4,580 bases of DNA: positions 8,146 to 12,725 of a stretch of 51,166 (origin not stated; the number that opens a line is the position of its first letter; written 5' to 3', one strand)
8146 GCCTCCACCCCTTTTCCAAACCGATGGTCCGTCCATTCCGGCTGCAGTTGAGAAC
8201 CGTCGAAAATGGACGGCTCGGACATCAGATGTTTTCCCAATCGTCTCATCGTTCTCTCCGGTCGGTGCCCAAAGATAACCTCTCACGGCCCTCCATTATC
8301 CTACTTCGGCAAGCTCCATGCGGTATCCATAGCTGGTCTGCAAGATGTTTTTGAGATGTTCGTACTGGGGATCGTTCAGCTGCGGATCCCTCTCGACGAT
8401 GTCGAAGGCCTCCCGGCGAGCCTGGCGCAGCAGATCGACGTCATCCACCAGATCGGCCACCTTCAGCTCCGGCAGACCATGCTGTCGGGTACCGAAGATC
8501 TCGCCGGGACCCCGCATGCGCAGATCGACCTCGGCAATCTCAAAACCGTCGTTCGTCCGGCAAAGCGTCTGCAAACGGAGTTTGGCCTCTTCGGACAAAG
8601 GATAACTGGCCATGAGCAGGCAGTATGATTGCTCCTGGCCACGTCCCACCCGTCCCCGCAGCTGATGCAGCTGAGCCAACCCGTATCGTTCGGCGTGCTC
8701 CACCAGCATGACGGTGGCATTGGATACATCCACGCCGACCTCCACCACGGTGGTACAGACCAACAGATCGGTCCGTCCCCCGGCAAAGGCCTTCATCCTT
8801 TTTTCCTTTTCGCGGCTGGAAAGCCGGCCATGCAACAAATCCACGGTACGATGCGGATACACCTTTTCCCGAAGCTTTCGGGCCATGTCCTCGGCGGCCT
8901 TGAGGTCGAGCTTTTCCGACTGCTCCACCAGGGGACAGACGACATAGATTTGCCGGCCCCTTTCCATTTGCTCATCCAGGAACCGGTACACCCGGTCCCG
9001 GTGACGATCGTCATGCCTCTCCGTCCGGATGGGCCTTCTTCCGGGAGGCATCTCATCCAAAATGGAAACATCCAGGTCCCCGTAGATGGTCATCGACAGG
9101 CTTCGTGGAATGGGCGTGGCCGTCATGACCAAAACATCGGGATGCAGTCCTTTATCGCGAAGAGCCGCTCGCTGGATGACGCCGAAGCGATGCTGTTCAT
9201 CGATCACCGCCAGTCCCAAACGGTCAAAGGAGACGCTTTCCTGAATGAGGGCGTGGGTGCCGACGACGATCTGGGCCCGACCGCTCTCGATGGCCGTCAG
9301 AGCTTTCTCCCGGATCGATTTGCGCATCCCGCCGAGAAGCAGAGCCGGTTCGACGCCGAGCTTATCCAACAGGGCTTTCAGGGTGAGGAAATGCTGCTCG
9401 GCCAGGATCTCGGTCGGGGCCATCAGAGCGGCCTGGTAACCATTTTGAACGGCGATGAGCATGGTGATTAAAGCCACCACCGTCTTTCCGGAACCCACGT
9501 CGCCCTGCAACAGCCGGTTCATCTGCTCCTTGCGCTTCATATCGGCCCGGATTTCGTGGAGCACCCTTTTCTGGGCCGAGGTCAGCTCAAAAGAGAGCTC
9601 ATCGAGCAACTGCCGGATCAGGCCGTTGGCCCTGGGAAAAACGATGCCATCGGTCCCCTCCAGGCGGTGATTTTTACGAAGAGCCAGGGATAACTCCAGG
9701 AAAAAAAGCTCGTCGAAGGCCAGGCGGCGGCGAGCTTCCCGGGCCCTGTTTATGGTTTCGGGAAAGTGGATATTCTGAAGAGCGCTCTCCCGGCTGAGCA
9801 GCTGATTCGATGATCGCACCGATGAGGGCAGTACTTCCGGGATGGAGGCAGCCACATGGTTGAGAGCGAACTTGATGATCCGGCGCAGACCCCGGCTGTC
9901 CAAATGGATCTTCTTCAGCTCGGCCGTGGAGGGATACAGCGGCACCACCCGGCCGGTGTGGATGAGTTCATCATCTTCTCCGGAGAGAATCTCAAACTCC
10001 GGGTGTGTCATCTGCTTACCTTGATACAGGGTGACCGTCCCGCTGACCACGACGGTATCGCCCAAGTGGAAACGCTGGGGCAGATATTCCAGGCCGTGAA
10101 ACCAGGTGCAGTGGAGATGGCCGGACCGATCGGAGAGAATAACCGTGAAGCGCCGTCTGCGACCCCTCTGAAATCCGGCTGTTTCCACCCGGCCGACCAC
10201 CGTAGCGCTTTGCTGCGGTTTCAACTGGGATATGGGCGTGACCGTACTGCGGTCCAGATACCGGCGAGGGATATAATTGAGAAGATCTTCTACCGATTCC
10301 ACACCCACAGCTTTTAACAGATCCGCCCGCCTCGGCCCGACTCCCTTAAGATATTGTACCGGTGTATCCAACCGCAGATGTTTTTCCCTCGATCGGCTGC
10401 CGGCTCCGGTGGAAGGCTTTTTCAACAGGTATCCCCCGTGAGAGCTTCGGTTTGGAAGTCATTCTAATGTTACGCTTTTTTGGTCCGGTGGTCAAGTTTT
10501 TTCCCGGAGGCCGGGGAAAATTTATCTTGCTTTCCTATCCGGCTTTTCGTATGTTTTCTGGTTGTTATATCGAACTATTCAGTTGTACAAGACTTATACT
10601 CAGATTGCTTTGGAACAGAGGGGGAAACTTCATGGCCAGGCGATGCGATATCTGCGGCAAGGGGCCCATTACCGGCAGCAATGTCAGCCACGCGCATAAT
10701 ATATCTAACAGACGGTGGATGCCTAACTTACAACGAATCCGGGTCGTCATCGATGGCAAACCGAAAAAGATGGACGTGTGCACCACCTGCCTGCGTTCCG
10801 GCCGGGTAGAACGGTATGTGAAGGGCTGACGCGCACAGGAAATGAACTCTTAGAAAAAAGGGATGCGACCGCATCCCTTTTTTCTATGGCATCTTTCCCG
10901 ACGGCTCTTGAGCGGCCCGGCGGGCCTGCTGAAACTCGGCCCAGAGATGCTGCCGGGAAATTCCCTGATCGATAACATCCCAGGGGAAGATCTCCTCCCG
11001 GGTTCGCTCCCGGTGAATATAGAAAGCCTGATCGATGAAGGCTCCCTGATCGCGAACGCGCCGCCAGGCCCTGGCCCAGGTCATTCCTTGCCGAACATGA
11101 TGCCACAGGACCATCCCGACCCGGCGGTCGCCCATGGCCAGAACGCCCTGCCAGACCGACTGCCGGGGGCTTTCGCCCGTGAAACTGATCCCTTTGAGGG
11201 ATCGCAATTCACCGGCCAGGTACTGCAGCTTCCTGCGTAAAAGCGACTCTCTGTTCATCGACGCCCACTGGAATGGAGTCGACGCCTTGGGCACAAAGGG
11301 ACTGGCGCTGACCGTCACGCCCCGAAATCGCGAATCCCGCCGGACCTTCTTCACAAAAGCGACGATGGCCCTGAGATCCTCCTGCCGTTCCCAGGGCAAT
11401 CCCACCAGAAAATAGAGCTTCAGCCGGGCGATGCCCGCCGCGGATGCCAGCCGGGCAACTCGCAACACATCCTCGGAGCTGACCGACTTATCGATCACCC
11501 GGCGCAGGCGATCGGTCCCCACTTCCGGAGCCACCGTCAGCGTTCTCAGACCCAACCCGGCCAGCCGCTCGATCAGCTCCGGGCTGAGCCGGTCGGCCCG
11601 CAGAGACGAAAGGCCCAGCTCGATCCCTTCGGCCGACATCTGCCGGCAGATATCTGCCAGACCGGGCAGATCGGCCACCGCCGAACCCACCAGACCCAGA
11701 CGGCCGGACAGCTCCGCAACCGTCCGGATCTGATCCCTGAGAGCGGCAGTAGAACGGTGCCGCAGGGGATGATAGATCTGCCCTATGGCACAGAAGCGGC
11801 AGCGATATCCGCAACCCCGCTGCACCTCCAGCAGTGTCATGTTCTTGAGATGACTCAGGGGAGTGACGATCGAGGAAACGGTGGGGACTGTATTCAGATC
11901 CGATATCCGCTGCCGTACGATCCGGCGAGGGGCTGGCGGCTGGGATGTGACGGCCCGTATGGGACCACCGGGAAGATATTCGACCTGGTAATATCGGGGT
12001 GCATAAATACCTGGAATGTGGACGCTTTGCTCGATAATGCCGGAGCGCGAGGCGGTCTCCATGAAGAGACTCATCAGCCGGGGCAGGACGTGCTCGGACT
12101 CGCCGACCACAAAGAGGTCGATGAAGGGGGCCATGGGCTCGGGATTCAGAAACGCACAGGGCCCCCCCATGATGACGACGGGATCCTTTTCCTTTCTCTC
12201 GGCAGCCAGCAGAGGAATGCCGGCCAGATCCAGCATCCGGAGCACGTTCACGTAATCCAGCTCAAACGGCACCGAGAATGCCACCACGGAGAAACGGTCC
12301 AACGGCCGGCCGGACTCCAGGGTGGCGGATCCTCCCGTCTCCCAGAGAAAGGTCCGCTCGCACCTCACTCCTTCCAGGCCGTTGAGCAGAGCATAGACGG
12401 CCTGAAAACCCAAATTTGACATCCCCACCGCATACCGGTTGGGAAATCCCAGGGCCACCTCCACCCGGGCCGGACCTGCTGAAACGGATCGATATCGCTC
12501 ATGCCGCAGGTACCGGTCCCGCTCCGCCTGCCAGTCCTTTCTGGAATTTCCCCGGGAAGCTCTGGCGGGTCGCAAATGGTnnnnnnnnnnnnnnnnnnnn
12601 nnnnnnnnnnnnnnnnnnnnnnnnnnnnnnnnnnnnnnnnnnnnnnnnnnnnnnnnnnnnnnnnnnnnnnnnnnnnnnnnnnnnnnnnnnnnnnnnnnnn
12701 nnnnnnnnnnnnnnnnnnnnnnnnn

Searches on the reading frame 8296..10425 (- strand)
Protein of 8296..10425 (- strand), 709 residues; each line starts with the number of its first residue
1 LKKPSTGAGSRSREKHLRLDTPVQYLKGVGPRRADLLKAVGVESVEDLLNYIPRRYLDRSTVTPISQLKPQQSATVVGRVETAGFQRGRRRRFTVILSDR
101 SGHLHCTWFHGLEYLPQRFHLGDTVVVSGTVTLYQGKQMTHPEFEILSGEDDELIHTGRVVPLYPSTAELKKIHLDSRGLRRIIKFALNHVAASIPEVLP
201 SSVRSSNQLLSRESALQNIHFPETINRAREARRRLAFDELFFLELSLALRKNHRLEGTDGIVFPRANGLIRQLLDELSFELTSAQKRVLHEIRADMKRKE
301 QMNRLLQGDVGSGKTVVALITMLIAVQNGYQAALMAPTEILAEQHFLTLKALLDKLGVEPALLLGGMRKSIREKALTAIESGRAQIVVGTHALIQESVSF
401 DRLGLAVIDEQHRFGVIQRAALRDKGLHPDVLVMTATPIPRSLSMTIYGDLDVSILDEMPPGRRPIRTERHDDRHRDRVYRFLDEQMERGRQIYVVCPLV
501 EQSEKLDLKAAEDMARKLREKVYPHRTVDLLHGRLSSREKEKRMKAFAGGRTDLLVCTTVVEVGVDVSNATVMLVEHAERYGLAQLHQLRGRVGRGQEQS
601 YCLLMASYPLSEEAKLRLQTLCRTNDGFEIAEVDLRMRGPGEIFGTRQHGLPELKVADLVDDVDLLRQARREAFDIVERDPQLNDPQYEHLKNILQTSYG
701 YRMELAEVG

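Call 44: search_protein_families(library=pfam, proteins=[window:8296-10425:-], max_evalue=0.00001)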
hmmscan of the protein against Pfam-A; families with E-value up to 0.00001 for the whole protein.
window:8296-10425:- (709 aa): 7 families
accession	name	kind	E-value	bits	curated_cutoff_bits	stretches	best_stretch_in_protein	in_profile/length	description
PF00270.35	DEAD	-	2.5e-24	86.3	26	1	283-443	2-164/167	DEAD/DEAH box helicase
PF17191.10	RecG_wedge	-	3.3e-24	85.7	23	1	22-188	1-159/162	RecG wedge domain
PF00271.37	Helicase_C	-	2.1e-21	76.6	23.5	1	479-595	6-108/110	Helicase conserved C-terminal domain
PF19833.4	RecG_dom3_C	-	2e-18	66.6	26.8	1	624-697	1-75/87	ATP-dependent DNA helicase RecG, domain 3, C-terminal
PF04851.21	ResIII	-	6e-11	43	22.5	1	279-438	2-162/164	Type III restriction enzyme, res subunit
PF01336.31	tRNA_anti-codon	-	7.1e-11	42.3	27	1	75-147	2-75/75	OB-fold nucleic acid binding domain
PF22590.2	Cas3-like_C_2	-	9.5e-07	29.5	27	0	509-597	13-105/106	CRISPR-associated nuclease/helicase Cas3, C-terminal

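Call 45: find_homologous_proteins(query=window:8296-10425:-, max_evalue=1e-30)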
Query window:8296-10425:- (709 aa): 8000 proteins with E <= 1e-30 among 8000 candidates; the best 120 are listed.
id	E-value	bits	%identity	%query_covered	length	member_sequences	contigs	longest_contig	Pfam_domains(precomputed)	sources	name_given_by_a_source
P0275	0.0e+0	1363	87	100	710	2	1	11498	PF00270.36,PF17191.11,PF00271.38,PF01336.32,PF22590.3,PF19833.5,PF04851.22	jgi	jgi:ATP-dependent DNA helicase RecG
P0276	0.0e+0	1324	84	100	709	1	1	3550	PF00270.36,PF17191.11,PF00271.38,PF01336.32,PF22590.3,PF19833.5,PF04851.22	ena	-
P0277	0.0e+0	1322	84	100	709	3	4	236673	PF00270.36,PF17191.11,PF00271.38,PF01336.32,PF22590.3,PF19833.5,PF04851.22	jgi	-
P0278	0.0e+0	1320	83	100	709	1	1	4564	PF00270.36,PF17191.11,PF00271.38,PF01336.32,PF22590.3,PF19833.5,PF04851.22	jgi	-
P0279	0.0e+0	1309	83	100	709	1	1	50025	PF00270.36,PF17191.11,PF00271.38,PF01336.32,PF22590.3,PF19833.5,PF04851.22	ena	-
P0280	0.0e+0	1303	83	98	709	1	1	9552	PF00270.36,PF17191.11,PF00271.38,PF01336.32,PF22590.3,PF19833.5,PF04851.22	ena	-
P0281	0.0e+0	1300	83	100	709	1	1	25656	PF00270.36,PF17191.11,PF00271.38,PF01336.32,PF22590.3,PF19833.5,PF04851.22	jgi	jgi:ATP-dependent DNA helicase RecG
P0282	0.0e+0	1235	96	82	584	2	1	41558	PF00270.36,PF00271.38,PF22590.3,PF19833.5,PF04851.22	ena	-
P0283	0.0e+0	1209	78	99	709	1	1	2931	PF00270.36,PF17191.11,PF00271.38,PF01336.32,PF22590.3,PF19833.5,PF04851.22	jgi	jgi:ATP-dependent DNA helicase RecG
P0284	0.0e+0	1148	76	94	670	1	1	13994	PF00270.36,PF17191.11,PF00271.38,PF01336.32,PF22590.3,PF19833.5,PF04851.22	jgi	jgi:ATP-dependent DNA helicase RecG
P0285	0.0e+0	1138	73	98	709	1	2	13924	PF00270.36,PF17191.11,PF00271.38,PF01336.32,PF22590.3,PF19833.5,PF04851.22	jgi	jgi:ATP-dependent DNA helicase RecG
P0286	0.0e+0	1133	72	100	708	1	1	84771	PF00270.36,PF17191.11,PF00271.38,PF01336.32,PF22590.3,PF19833.5,PF04851.22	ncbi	-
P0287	0.0e+0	1124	71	99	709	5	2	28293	PF00270.36,PF17191.11,PF00271.38,PF01336.32,PF22590.3,PF19833.5,PF04851.22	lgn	-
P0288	0.0e+0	1120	75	94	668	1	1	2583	PF00270.36,PF17191.11,PF00271.38,PF01336.32,PF22590.3,PF19833.5,PF04851.22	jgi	jgi:ATP-dependent DNA helicase RecG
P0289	0.0e+0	1117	71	100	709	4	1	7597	PF00270.36,PF17191.11,PF00271.38,PF01336.32,PF22590.3,PF19833.5,PF04851.22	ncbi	-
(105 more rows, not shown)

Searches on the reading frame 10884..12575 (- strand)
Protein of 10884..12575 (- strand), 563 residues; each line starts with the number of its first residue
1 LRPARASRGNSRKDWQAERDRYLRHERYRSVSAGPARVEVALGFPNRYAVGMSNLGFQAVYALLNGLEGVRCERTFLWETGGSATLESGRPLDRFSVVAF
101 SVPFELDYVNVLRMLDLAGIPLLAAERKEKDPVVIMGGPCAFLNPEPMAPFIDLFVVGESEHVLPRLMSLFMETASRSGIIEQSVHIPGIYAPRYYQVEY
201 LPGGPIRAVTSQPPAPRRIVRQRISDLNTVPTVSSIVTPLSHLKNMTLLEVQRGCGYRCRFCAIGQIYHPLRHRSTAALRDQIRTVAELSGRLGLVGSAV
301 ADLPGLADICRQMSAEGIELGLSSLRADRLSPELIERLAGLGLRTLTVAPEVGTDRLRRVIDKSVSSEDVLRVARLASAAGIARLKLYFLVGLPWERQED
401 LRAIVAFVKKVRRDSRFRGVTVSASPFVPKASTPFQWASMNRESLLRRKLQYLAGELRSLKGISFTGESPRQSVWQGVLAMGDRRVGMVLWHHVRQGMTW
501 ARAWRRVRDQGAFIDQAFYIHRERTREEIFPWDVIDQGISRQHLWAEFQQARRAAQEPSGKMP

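Call 44: search_protein_families(library=pfam, proteins=[window:10884-12575:-], max_evalue=0.00001)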
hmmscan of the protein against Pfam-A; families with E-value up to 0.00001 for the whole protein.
window:10884-12575:- (563 aa): 2 families
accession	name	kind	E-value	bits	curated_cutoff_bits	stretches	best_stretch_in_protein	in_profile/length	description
PF19864.5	Radical_SAM_N2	-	3.8e-41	140.5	29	1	56-193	1-151/151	Radical SAM proteins, N-terminal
PF04055.27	Radical_SAM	-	9.1e-19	68.7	29.5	1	250-407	2-165/166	Radical SAM superfamily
